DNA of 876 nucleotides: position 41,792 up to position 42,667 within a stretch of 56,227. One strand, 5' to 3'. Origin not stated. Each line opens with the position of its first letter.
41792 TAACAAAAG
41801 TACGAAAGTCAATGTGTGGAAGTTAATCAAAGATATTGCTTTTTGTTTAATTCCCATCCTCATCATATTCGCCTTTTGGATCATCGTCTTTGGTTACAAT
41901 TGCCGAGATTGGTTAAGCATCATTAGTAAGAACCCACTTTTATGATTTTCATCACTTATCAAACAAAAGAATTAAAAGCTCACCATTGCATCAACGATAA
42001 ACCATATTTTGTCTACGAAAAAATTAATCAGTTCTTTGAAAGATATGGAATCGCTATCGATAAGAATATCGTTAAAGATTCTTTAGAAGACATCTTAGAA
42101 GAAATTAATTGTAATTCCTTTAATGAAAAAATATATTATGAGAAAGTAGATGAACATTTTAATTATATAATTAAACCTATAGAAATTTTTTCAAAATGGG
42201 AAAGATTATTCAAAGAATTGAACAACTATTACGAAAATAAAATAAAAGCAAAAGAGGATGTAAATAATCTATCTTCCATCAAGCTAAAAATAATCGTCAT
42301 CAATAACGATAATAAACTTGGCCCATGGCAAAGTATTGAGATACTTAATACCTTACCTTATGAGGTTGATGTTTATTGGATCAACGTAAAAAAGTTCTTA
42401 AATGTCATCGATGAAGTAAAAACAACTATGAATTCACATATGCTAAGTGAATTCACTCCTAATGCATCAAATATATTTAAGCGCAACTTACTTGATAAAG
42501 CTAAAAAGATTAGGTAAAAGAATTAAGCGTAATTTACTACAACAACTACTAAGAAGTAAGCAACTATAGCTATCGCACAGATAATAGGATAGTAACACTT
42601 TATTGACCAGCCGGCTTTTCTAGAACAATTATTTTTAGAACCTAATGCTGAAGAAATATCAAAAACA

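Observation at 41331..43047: Uncharacterised cassette: two similarly built 3-TM proteins flanking a 191-aa soluble protein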

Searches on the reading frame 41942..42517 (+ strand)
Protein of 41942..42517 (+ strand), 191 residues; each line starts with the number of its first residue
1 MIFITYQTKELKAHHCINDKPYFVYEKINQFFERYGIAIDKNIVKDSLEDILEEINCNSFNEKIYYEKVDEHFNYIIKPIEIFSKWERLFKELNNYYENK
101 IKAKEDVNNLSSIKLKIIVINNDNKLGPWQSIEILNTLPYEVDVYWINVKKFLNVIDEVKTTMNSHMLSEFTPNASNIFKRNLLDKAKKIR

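Call 6: search_protein_families(library=pfam, proteins=[window:41942-42517:+], max_evalue=1)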
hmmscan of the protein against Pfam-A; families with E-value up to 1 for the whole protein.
window:41942-42517:+ (191 aa): 0 families

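Call 7: search_protein_families(library=padloc, proteins=[window:41942-42517:+], max_evalue=1)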
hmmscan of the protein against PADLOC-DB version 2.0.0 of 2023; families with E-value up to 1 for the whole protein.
window:41942-42517:+ (191 aa): 0 families

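Call 8: search_protein_families(library=ncbifam, proteins=[window:41942-42517:+], max_evalue=1)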
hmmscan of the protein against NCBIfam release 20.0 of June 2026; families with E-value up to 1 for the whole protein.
window:41942-42517:+ (191 aa): 0 families

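Call 10: search_protein_families(library=phrogs, proteins=[window:41942-42517:+], max_evalue=1)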
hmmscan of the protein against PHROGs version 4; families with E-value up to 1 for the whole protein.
window:41942-42517:+ (191 aa): 2 families
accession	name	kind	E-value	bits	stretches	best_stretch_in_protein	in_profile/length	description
phrog_14540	-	unknown function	0.24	12.5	1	36-83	26-71/135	-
phrog_32475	-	unknown function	0.35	12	1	27-74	31-78/100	-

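Call 15: find_homologous_proteins(query=window:41942-42517:+)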
Query window:41942-42517:+ (191 aa): 8 proteins with E <= 0.001 among 169 candidates.
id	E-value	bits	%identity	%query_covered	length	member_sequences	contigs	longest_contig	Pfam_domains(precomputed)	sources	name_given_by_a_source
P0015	5.7e-117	406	98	100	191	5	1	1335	-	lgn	-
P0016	3.1e-106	371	93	100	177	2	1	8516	-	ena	-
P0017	1.0e-81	291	74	100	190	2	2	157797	-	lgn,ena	-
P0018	8.0e-71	256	68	100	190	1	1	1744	-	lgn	-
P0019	2.4e-67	244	67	100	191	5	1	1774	-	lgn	-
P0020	3.1e-41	159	44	99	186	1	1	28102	-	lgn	-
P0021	1.1e-38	151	44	99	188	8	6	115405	-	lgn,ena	-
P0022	7.6e-38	148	44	99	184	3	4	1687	-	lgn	-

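Call 18: find_encoding_contigs(protein=P0020, flank=8000, max_places=3)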
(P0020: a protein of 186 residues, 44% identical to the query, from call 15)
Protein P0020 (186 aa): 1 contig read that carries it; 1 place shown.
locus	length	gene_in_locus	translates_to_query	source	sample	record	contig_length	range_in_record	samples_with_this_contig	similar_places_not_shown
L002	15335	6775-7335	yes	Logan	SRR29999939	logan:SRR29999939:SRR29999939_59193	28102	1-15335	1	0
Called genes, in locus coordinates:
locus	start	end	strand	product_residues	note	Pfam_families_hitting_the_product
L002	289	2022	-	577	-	PF18942:DUF5689 (faint)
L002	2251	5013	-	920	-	PF07523:Big_3 (faint)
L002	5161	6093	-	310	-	PF13495:Phage_int_SAM_4, PF00589:Phage_integrase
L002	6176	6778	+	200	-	-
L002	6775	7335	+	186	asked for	-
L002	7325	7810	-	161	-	-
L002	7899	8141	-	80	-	-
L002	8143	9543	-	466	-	PF00483:NTP_transferase, PF12804:NTP_transf_3, PF25087:GMPPB_C, PF25084:LbH_EIF2B (faint), PF14602:Hexapep_2 (faint), PF00132:Hexapep (weak)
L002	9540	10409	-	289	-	PF00288:GHMP_kinases_N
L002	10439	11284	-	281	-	PF00398:RrnaAD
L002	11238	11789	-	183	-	PF01751:Toprim, PF13331:DUF4093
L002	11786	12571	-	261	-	PF01026:TatD_DNase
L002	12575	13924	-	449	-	PF10396:TrmE_N, PF12631:MnmE_helical, PF01926:MMR_HSR1, PF02421:FeoB_N, PF08477:Roc (weak)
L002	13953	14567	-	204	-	PF14804:Jag_N, PF07650:KH_2 (weak), PF13083:KH_KhpA-B (weak), PF01424:R3H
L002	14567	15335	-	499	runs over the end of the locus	PF02096:60KD_IMP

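Call 34: search_solved_structures(query=A3, max_evalue=10)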
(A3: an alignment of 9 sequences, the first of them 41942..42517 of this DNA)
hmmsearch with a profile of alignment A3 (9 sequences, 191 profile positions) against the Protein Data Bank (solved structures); distinct sequences matched with E-value up to 10: 4.
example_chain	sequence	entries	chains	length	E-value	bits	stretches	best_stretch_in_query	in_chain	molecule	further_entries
7osv_A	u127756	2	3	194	0.006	19.4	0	105-140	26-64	DeNovoTIM6-SB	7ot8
6z2i_A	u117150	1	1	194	0.015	18.1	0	104-140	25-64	de novo designed TIM barrel DeNovoTIM6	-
5ff5_A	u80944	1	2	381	0.24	14.1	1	45-136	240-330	PaaA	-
2e87_A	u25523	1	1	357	0.86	12.3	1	35-114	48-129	Hypothetical protein PH1320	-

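Call 42: predict_structure(alignment_id=A3)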
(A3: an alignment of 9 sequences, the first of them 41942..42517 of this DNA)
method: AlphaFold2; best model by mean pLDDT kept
length: 191 residues; sequences in the alignment: 9
mean_pLDDT: 78.3   pTM: 0.77
mean pLDDT of the five models: 78.3, 75.2, 74.7, 73.8, 71.2
residues with pLDDT >= 90: 30; 70-90: 113; 50-70: 48; < 50: 0
segments of 3 or more residues with pLDDT < 50: none
pLDDT, mean of each block of 10 residues (from residue 1): 77 63 85 90 84 74 81 71 83 79 63 78 66 67 85 93 73 84 92 76
secondary structure, 60 per line:
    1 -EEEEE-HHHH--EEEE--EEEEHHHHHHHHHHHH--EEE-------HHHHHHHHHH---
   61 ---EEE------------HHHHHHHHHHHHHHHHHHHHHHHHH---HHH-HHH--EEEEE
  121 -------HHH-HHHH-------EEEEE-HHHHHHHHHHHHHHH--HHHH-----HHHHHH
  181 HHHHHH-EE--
elements in order: E2-6 H8-11 E14-17 E20-23 H24-35 E38-40 H48-57 E64-66 H79-103 E116-120 H132-135 E143-147 H149-163 H166-169 H175-186

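Call 47: fold_search(model_id=the predicted structure, library=pdb)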
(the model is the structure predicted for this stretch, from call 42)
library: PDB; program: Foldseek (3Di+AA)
matches with E <= 10: 403; with E <= 0.001: 0
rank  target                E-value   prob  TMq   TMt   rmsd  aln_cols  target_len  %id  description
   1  2lrh_MODEL_1_A        1.8e-02  0.93  0.36  0.47   8.2       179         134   16  Solution NMR structure of de novo designed protein, p-loop ntpase fold, Northeast Structural Genomics Consorti (released 2012-07-04)
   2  3kje                  1.9e-01  0.07  0.18  0.14  16.6       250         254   11  Empty state of CooC1 (released 2010-01-19)
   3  4ix1_E                2.1e-01  0.10  0.18  0.16  12.8       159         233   11  Crystal structure of hypothetical protein OPAG_01669 from Rhodococcus Opacus PD630, Target 016205 (released 2013-02-06)
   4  9y66_C                2.2e-01  0.10  0.19  0.08  23.0       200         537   14  attLsym bound serine integrase complex in the dimeric state (released 2026-02-04)
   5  5huh_B                2.8e-01  0.25  0.28  0.22  11.7       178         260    9  Crystal Structure of NadE from Streptococcus pyogenes (released 2017-01-25)
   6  5huh_A                3.6e-01  0.21  0.28  0.21  11.8       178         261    9  Crystal Structure of NadE from Streptococcus pyogenes (released 2017-01-25)
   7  4emy_D                3.6e-01  0.16  0.28  0.15  10.8       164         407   16  Crystal structure of aminotransferase from anaerococcus prevotii dsm 20548. (released 2012-05-09)
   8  7q3s                  4.1e-01  0.09  0.21  0.12  12.8       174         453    7  Crystal structure of UGT706F8 from Zea mays (released 2022-05-04)
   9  4ix1_F                4.9e-01  0.07  0.16  0.14  12.7       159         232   11  Crystal structure of hypothetical protein OPAG_01669 from Rhodococcus Opacus PD630, Target 016205 (released 2013-02-06)
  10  1q17_B                5.2e-01  0.09  0.24  0.17  18.6       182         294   12  Structure of the yeast Hst2 protein deacetylase in ternary complex with 2'-O-acetyl ADP ribose and histone peptide (released 2003-11-18)
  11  8x6v_B                5.8e-01  0.09  0.18  0.15  12.1       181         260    9  Crystal structure of GlacPETase (released 2024-02-14)
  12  7pek_B                6.2e-01  0.23  0.30  0.25   5.5       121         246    9  Crystal structure of Triosephosphate Isomerase C216A mutant from Schizosaccharomyces pombe (SpTIM C216A) (released 2022-08-24)
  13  4ybr_B                6.2e-01  0.06  0.19  0.18  14.7       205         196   11  Structure of Mycobacterium tuberculosis NadD in complex with NADP, P21212 (released 2016-02-03)
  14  6c8q_F                6.6e-01  0.14  0.25  0.19  11.4       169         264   12  Crystal structure of NAD synthetase (NadE) from Enterococcus faecalis in complex with NAD+ (released 2018-02-14)
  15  5z9r_A                6.6e-01  0.06  0.19  0.18  15.4       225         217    9  NMNAT as a specific chaperone antagonizing pathological condensation of phosphorylated tau (released 2019-02-06)
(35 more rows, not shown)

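Call 68: fold_search(model_id=the predicted structure, library=viral)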
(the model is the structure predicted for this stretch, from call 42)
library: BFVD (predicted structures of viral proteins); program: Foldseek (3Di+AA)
matches with E <= 10: 238; with E <= 0.001: 0
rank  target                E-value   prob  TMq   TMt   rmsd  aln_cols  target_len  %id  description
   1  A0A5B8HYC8            1.6e-01  0.14  0.22  0.16  10.4       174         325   14  Uncharacterized protein [Mimiviridae sp. ChoanoV1]
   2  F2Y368                2.6e-01  0.20  0.26  0.31   9.0       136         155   13  (no name in the UniProt tables at hand)
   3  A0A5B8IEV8            3.2e-01  0.16  0.30  0.30  10.8       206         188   16  Phosphomevalonate kinase [Mimiviridae sp. ChoanoV1]
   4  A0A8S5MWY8            4.0e-01  0.18  0.26  0.25   9.7       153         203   14  Crossover junction endodeoxyribonuclease [Myoviridae sp. ct3wi9]
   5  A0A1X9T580            4.5e-01  0.14  0.32  0.28  16.2       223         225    9  Uncharacterized protein [Ranid herpesvirus 3]
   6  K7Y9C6                5.1e-01  0.05  0.15  0.07  17.9       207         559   12  Putative ATP-dependent RNA helicase [Megavirus courdo11]
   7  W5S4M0                5.8e-01  0.06  0.22  0.22  12.7       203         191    8  Ras-like GTP-binding protein [Pithovirus sibericum]
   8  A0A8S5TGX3            6.1e-01  0.12  0.24  0.23   9.2       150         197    7  RuvC [Phage sp. ctL4h4]
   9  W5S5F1                6.1e-01  0.11  0.27  0.24  13.9       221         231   11  NAD-dependent epimerase/dehydratase [Pithovirus sibericum]
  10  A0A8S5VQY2            6.1e-01  0.09  0.27  0.24  12.3       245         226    6  (no name in the UniProt tables at hand)
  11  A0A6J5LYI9            6.5e-01  0.13  0.21  0.16  18.3       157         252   11  Uncharacterized protein [uncultured Caudovirales phage]
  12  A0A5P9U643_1          6.9e-01  0.04  0.15  0.04  20.9       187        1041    8  (no name in the UniProt tables at hand)
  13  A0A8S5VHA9            7.3e-01  0.08  0.22  0.25  16.6       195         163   11  Uncharacterized protein [Myoviridae sp. ctkfK18]
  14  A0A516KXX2            7.3e-01  0.02  0.11  0.05  25.1       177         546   16  (no name in the UniProt tables at hand)
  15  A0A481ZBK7            7.8e-01  0.09  0.19  0.23   9.8       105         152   14  Uncharacterized protein [Pithovirus LCPAC403]
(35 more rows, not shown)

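Call 105: search_dna_similar(query=window:41942-42514:+, collection=plasmids, mode=protein, max_evalue=0.1)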
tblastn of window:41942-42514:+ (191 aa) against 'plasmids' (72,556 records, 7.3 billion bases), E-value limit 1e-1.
No match.

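Call 106: search_dna_similar(query=window:41942-42514:+, collection=phages, mode=protein, max_evalue=0.1)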
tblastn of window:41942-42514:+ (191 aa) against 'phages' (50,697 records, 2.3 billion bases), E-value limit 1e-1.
No match.
